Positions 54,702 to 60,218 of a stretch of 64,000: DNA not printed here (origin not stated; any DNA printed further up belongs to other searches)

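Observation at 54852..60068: Giant fusion of a Ser/Thr-kinase-like domain to a sigma-54 enhancer-binding module in one polypeptide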

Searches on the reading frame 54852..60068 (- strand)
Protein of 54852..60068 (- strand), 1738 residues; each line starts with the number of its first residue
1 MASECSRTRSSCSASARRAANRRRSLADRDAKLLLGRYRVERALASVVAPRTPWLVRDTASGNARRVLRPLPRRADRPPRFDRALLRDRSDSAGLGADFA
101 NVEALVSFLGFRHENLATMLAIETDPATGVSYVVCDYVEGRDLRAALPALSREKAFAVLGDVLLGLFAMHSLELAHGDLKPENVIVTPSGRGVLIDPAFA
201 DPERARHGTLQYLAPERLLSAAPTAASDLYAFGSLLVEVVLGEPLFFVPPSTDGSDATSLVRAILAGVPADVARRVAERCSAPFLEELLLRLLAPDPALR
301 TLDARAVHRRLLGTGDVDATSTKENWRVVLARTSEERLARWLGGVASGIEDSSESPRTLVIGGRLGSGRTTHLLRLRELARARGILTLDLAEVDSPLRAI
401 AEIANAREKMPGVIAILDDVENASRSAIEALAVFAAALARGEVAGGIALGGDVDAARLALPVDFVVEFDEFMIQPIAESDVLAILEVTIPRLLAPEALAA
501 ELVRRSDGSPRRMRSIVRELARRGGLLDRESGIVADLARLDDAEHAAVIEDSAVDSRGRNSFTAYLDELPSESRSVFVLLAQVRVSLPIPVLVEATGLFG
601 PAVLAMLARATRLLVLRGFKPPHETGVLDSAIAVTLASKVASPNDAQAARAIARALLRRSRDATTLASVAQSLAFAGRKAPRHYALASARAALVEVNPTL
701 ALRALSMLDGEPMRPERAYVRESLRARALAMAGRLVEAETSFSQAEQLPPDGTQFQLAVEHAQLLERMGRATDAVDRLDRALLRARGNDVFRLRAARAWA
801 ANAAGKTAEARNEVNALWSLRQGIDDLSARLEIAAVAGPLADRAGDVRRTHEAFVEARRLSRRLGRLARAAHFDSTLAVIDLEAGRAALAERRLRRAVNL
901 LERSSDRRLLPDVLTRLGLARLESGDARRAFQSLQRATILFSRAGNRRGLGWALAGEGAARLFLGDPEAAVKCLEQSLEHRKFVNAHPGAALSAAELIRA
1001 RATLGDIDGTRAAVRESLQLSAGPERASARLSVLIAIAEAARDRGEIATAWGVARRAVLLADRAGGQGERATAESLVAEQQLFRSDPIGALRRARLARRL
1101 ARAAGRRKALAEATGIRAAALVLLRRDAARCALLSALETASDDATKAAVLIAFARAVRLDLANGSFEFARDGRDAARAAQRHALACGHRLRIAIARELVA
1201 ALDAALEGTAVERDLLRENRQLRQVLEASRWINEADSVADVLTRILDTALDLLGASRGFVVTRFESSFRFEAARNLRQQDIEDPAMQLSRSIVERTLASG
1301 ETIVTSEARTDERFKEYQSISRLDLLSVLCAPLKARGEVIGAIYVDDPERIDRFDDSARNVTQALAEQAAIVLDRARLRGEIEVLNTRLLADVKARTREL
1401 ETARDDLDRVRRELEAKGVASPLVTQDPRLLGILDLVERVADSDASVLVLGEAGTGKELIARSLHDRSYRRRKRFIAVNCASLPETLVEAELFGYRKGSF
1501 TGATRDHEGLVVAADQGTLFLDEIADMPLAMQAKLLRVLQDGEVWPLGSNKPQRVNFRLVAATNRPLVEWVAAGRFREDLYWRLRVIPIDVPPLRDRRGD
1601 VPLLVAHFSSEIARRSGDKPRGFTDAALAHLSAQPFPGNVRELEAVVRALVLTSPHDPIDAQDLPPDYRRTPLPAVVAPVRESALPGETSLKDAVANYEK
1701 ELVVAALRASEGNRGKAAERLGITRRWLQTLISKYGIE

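Call 4: search_protein_families(library=pfam, proteins=[window:54852-60068:-], max_evalue=0.1)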
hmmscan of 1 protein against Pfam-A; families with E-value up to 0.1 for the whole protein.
window:54852-60068:- (1738 aa): 19 families
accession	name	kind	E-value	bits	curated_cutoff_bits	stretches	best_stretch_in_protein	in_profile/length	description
PF00158.32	Sigma54_activat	-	3.5e-65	219.2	20.2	1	1424-1589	2-167/168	Sigma-54 interaction domain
PF25601.1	AAA_lid_14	-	6.6e-20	71.2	27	1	1595-1671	1-77/87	AAA+ ATPase lid domain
PF00069.31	Pkinase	-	1.2e-17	64.6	31.7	1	111-302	55-253/263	Protein kinase domain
PF01590.32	GAF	-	3.9e-17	63.5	22.4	1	1240-1373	4-133/133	GAF domain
PF14532.12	Sigma54_activ_2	-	9.8e-17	61.9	25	1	1437-1594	14-138/138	Sigma-54 interaction domain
PF13185.12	GAF_2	-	3.6e-15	56.8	28.6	1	1236-1374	2-136/136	GAF domain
PF07728.20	AAA_5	-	8.4e-11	42.5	22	1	1447-1566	2-124/139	AAA domain (dynein-related subfamily)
PF13424.12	TPR_12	-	4.5e-08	33.6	30.1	2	914-981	6-75/77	Tetratricopeptide repeat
PF02954.25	HTH_8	-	6.9e-08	32.5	22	1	1696-1728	3-35/42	Bacterial regulatory protein, Fis family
PF07714.23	PK_Tyr_Ser-Thr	-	1.4e-06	28.3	23.1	1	110-241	57-199/258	Protein tyrosine and serine/threonine kinase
PF13492.12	GAF_3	-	3.2e-06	28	27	1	1238-1375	2-129/129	GAF domain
PF07719.23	TPR_2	-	5.1e-06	26.6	27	0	954-980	4-30/34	Tetratricopeptide repeat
PF25199.1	nSTAND_NTPase5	-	0.00039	20.7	34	1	350-428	35-113/145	Novel STAND NTPase 5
PF18024.7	HTH_50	-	0.0011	19.1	27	1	1688-1736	1-48/50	Helix-turn-helix domain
PF07724.20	AAA_2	-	0.0015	19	27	1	1445-1558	4-115/166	AAA domain (Cdc48 subfamily)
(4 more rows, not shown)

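Call 5: search_protein_families(library=ncbifam, proteins=[window:54852-60068:-], max_evalue=0.01)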
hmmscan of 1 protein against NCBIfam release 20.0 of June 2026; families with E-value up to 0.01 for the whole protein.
window:54852-60068:- (1738 aa): 37 families (the best 25 are shown)
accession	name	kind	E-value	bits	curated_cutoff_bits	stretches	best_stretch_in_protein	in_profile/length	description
TIGR01817.1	nifA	equivalog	2.7e-100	336.6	528.85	1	1220-1738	2-530/534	nif-specific transcriptional activator NifA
NF003451.0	PRK05022.1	equivalog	1.2e-94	317.9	476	1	1323-1737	110-510/512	nitric oxide reductase transcriptional regulator NorR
NF008469.0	PRK11361.1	equivalog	2.8e-91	306.5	714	1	1395-1738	117-457/461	acetoacetate metabolism transcriptional regulator AtoC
NF041552.1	TF_PrdR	equivalog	1.8e-90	303.9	795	1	1388-1735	232-576/577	sigma-54 dependent transcriptional regulator PrdR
TIGR02915.1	PEP_resp_reg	equivalog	4.1e-90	302.8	502.6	1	1393-1737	112-444/445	PEP-CTERM-box response regulator transcription factor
NF038308.1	RNA_repair_RtcR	equivalog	7.3e-89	299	650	1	1409-1729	166-505/530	RNA repair transcriptional activator RtcR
TIGR01818.1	ntrC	equivalog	8.5e-86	288.6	558.6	1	1417-1729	130-457/463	nitrogen regulation protein NR(I)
NF050807.1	TransRegFlbDCaul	equivalog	7.9e-84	282.1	750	1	1421-1735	118-438/454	sigma-54-dependent transcriptional regulator FlbD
NF007689.0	PRK10365.1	equivalog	1.5e-78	264.5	760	1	1422-1733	140-440/441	sigma-54-dependent response regulator transcription factor ZraR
NF011958.0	PRK15429.1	equivalog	1.3e-77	262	830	1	1329-1738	300-687/692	formate hydrogenlyase transcriptional activator FlhA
TIGR02329.1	propionate_PrpR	equivalog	3.3e-77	260.3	499.2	1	1370-1726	195-518/526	propionate catabolism operon regulatory protein PrpR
TIGR02974.1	phageshock_pspF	equivalog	1.7e-74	251.1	443.55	1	1424-1735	2-336/336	phage shock protein operon transcriptional activator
NF011695.0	PRK15115.1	equivalog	8e-73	245.7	763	1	1421-1735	135-436/445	two-component system response regulator GlrR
NF041906.1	V4R_TF_MobR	exception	1.4e-71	241.7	999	1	1433-1734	244-543/544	phenol degradation transcriptional regulator MobR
NF051870.1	NAssimRespRegNtrX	equivalog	4.3e-71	240.1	600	1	1398-1732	117-447/452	nitrogen assimilation response regulator NtrX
NF008622.0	PRK11608.1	equivalog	6.3e-66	222.6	529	1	1423-1737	8-325/329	phage shock protein operon transcriptional activator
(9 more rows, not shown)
